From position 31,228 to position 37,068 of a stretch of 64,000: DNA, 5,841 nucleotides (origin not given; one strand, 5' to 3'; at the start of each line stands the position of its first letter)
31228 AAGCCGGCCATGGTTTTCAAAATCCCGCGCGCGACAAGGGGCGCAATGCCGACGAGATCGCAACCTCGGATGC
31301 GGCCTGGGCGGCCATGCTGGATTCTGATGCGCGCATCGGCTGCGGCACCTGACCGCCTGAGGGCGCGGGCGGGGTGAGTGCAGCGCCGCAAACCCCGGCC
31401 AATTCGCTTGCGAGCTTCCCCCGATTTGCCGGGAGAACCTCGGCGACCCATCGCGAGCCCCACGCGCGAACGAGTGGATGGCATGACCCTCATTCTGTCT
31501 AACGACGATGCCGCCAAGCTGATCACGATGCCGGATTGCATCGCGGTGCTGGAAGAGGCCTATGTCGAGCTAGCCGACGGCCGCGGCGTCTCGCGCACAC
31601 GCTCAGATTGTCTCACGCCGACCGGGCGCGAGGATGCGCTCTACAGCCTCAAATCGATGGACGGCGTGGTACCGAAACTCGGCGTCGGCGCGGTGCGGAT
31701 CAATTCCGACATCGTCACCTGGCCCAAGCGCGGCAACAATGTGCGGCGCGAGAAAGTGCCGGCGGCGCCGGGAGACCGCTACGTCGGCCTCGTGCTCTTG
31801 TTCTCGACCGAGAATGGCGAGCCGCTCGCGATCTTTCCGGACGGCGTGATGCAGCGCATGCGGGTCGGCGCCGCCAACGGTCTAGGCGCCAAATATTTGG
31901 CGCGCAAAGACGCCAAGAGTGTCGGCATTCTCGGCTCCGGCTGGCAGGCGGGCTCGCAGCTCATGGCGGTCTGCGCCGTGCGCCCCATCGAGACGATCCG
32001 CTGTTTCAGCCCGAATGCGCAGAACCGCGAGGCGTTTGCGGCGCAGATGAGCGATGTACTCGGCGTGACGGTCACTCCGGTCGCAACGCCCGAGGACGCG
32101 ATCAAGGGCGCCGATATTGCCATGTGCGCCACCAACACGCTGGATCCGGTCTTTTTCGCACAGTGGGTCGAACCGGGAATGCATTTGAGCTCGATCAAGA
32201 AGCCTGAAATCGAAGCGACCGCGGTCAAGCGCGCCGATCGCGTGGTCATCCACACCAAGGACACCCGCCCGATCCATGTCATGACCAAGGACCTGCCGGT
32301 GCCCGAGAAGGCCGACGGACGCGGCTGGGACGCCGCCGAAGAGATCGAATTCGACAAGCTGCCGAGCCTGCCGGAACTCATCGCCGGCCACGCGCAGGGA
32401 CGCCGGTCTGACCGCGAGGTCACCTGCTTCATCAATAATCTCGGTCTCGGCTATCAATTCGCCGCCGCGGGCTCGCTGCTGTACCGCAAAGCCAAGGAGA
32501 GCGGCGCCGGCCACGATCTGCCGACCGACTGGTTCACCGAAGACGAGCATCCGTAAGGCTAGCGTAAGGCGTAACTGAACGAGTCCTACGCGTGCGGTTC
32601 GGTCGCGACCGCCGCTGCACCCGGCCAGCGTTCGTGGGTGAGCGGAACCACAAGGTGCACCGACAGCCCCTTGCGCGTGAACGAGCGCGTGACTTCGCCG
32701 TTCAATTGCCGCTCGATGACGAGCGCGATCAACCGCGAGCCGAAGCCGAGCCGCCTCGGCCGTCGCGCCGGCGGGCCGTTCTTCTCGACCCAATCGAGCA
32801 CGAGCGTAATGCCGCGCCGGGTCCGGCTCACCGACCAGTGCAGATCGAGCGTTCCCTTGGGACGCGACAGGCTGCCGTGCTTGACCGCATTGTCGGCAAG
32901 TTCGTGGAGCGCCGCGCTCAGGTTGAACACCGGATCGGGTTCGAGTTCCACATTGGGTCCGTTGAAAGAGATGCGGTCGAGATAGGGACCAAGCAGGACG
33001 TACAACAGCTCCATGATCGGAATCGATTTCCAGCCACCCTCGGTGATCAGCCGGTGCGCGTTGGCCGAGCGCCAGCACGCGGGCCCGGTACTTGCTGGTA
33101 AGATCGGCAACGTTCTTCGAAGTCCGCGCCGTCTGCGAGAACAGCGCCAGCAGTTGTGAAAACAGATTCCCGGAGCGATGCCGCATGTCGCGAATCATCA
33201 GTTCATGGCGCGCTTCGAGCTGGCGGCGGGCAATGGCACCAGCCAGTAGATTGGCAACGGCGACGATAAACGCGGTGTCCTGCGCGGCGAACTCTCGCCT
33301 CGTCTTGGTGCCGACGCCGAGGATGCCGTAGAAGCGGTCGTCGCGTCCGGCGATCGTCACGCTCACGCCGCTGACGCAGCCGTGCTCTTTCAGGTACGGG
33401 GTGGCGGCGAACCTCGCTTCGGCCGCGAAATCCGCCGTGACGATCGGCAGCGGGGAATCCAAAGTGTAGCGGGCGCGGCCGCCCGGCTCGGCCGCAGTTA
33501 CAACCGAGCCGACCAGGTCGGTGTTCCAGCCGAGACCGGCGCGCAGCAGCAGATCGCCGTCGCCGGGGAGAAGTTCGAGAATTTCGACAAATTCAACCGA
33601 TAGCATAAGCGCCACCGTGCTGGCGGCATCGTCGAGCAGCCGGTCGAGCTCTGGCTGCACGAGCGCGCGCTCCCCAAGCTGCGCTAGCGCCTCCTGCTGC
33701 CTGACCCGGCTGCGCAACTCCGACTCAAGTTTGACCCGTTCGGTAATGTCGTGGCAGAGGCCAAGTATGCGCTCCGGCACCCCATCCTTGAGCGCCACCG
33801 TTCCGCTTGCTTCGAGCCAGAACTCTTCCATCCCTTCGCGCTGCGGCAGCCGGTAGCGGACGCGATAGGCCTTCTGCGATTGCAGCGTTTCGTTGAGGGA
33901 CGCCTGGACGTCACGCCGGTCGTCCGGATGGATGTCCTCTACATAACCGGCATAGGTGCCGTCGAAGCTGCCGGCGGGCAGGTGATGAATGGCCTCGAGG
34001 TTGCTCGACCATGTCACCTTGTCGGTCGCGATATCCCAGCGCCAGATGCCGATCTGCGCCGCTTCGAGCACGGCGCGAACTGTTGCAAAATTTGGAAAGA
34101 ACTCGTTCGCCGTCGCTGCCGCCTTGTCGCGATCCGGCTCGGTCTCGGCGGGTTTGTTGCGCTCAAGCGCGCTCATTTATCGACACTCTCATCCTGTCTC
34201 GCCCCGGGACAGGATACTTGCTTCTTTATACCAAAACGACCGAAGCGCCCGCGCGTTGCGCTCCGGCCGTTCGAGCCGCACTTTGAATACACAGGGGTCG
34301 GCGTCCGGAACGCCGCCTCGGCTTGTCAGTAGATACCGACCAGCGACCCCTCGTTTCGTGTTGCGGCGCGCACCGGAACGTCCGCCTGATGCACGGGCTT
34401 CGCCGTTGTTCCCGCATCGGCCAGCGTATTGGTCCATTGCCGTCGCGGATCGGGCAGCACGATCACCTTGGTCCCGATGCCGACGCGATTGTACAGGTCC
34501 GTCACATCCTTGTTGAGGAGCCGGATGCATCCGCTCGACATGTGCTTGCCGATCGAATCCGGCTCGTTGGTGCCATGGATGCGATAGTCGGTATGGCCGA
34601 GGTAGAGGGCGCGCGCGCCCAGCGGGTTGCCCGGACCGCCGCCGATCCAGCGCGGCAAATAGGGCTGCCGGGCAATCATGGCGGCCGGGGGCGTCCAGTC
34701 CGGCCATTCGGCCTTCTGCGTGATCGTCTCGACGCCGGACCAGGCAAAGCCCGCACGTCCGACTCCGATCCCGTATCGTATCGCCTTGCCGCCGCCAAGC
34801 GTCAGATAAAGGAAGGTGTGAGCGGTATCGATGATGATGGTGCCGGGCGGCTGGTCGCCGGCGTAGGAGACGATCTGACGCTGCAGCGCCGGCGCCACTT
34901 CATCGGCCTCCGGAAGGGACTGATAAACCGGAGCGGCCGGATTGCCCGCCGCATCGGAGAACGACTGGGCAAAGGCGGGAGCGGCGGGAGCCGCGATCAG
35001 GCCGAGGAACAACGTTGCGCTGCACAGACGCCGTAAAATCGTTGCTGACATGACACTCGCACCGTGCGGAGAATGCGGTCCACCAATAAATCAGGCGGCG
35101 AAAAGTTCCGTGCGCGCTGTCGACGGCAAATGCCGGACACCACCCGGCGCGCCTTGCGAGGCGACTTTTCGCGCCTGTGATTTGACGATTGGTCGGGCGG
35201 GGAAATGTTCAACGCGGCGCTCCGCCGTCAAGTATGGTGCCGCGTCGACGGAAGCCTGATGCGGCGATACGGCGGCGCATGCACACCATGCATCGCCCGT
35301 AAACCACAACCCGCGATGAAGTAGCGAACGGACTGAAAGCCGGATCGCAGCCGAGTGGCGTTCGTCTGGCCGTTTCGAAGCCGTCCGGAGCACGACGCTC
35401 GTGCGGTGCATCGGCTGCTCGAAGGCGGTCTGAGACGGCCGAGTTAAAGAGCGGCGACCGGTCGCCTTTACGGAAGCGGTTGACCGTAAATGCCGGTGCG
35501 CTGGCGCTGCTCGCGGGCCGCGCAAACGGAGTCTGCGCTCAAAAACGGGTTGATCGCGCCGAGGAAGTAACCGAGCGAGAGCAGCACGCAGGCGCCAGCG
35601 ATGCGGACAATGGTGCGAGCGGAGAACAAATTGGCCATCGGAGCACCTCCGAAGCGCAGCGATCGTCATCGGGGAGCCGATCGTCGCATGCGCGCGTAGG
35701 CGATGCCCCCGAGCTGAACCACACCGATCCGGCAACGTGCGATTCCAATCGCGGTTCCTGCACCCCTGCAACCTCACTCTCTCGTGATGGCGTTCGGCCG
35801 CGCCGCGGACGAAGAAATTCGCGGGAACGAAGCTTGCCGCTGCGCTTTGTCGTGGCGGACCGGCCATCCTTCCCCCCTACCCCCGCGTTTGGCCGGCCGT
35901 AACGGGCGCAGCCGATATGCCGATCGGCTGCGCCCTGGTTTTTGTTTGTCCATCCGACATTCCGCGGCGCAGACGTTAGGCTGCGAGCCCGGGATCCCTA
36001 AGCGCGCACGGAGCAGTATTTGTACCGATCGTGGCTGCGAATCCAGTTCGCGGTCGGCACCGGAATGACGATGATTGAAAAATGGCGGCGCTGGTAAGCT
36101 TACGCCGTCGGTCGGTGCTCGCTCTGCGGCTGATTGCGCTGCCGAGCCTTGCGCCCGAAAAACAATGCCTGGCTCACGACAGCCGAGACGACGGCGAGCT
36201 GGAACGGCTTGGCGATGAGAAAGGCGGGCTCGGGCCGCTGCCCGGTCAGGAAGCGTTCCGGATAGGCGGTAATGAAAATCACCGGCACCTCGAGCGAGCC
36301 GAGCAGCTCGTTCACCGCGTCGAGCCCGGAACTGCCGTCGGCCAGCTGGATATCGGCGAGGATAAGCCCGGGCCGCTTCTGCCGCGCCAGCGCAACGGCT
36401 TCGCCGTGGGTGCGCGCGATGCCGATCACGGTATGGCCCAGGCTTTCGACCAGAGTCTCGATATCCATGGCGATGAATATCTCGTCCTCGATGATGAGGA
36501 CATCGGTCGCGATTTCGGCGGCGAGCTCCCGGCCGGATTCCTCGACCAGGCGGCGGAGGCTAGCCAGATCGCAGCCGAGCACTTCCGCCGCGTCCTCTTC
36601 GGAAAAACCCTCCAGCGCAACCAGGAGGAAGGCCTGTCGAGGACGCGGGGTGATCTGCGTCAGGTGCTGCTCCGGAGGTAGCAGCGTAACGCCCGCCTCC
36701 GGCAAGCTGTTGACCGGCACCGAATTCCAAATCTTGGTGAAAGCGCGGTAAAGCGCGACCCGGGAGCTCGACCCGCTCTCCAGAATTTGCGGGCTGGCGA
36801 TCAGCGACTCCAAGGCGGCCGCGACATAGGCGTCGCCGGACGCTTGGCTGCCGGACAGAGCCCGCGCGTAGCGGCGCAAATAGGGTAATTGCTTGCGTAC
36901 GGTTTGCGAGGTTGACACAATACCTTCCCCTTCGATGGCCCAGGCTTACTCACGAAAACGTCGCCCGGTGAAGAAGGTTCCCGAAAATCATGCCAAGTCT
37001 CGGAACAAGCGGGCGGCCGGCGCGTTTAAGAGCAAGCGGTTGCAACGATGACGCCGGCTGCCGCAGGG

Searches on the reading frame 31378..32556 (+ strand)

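Call 93: search_protein_families(library=pfam, proteins=[window:31378-32556:+], max_evalue=0.0001)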
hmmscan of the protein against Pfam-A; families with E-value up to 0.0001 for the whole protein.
window:31378-32556:+ (392 aa): 1 family
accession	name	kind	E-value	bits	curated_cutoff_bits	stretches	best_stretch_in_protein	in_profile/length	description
PF02423.21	OCD_Mu_crystall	-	3.4e-38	131.8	24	1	135-374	85-312/314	Ornithine cyclodeaminase/mu-crystallin family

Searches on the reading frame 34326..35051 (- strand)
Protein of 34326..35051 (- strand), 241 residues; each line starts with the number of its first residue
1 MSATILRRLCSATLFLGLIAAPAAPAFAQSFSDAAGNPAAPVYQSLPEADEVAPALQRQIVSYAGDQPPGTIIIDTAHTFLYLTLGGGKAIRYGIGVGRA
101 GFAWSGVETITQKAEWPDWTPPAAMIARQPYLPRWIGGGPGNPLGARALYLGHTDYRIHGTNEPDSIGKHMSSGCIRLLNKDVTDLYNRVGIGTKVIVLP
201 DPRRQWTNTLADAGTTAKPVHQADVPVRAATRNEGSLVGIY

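Call 93: search_protein_families(library=pfam, proteins=[window:34326-35051:-], max_evalue=0.0001)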
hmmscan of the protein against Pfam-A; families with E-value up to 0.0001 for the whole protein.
window:34326-35051:- (241 aa): 1 family
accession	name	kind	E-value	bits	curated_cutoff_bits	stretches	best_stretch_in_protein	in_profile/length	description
PF03734.19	YkuD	-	5.8e-21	76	23.4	1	71-198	3-146/146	L,D-transpeptidase catalytic domain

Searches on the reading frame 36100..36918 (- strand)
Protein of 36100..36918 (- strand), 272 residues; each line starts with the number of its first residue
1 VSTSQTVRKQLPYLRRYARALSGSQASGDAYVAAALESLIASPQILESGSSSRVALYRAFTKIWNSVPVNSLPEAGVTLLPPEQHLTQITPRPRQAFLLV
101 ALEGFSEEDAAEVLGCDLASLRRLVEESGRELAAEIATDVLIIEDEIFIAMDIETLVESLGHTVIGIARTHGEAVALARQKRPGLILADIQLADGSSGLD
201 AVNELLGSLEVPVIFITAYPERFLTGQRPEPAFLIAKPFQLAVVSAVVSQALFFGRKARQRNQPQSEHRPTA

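Call 93: search_protein_families(library=pfam, proteins=[window:36100-36918:-], max_evalue=0.0001)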
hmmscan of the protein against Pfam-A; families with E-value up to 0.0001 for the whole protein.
window:36100-36918:- (272 aa): 4 families
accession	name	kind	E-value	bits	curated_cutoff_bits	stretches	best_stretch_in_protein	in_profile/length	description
PF22029.2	PhyR_sigma2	-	6.9e-24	84.1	27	1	8-60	2-54/55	Sigma2 domain of PhyR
PF22233.2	PhyR_sigma-like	-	1e-19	70.4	27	1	86-134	1-49/50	Response regulator PhyR, sigma-like domain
PF00072.30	Response_reg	-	6.3e-11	42.9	30.2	1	140-223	1-83/111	Response regulator receiver domain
PF08281.18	Sigma70_r4_2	-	2.5e-07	30.6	25.7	1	87-124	9-46/54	Sigma-70, region 4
